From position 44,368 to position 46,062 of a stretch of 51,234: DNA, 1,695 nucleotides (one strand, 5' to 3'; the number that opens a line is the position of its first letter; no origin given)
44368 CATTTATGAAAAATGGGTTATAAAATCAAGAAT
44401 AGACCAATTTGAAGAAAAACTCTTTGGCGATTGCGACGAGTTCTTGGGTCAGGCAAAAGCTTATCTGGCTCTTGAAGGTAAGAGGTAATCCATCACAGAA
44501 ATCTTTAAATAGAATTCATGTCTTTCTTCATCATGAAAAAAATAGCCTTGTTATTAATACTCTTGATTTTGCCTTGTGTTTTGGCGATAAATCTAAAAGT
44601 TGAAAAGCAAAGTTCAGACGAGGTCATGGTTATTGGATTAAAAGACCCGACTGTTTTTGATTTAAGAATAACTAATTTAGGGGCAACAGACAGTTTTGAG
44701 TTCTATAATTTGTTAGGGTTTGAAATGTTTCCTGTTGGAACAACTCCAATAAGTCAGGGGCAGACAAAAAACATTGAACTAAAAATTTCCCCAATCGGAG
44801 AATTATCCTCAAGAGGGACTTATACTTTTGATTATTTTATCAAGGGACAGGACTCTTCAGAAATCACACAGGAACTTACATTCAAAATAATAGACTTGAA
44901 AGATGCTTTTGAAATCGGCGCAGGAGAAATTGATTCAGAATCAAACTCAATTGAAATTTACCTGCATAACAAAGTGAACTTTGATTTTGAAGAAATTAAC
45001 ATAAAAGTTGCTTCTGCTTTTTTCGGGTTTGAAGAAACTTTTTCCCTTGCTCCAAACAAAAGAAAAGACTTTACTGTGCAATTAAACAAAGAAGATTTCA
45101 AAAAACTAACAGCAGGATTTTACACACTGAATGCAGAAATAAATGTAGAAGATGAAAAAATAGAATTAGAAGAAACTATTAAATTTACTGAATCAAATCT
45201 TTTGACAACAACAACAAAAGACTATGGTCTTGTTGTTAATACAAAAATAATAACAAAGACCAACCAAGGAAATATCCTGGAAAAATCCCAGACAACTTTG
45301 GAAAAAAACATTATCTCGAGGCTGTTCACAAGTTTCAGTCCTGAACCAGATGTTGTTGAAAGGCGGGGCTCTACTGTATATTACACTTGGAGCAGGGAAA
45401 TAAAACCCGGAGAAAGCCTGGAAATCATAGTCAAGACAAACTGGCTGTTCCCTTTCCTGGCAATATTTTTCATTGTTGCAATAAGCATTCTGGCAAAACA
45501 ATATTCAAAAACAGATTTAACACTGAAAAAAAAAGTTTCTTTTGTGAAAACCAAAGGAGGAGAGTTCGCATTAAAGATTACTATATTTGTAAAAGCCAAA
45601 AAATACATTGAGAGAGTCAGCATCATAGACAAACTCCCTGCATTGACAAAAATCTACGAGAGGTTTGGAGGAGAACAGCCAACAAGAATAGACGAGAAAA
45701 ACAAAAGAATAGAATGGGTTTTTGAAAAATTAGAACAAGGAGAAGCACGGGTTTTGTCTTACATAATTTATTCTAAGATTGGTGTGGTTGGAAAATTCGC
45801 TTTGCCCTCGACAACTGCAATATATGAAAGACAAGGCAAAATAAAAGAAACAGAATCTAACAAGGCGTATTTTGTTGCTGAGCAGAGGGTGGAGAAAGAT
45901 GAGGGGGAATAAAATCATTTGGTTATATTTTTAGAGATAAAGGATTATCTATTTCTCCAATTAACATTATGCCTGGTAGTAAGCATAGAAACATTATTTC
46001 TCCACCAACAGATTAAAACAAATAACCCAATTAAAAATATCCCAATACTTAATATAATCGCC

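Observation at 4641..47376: Mosaic family of short GC-rich repeat modules found both between genes and in frame inside genes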

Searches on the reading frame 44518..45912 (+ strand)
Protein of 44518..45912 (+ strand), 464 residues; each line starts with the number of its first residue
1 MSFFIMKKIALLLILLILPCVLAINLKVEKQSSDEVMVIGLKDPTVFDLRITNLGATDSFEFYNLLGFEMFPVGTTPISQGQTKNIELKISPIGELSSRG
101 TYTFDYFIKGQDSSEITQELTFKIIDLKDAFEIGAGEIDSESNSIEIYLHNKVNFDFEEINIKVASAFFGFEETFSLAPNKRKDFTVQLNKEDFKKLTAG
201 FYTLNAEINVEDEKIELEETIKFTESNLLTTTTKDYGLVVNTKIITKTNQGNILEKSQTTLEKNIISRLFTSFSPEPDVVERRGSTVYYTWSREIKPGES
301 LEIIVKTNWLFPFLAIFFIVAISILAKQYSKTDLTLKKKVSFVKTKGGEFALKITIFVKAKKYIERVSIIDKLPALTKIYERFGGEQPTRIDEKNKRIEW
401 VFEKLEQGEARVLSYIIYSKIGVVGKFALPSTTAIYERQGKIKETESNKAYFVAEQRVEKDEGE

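Call 64: search_protein_families(library=pfam, proteins=[window:44518-45912:+], max_evalue=0.001)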
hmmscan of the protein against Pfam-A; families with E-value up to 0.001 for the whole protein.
window:44518-45912:+ (464 aa): 1 family
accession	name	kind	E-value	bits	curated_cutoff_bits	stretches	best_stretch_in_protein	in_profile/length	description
PF11797.14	WxLIP_HBD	-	0.00098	19.5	28.9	0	173-226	81-131/138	WxL Interacting Protein, host binding domain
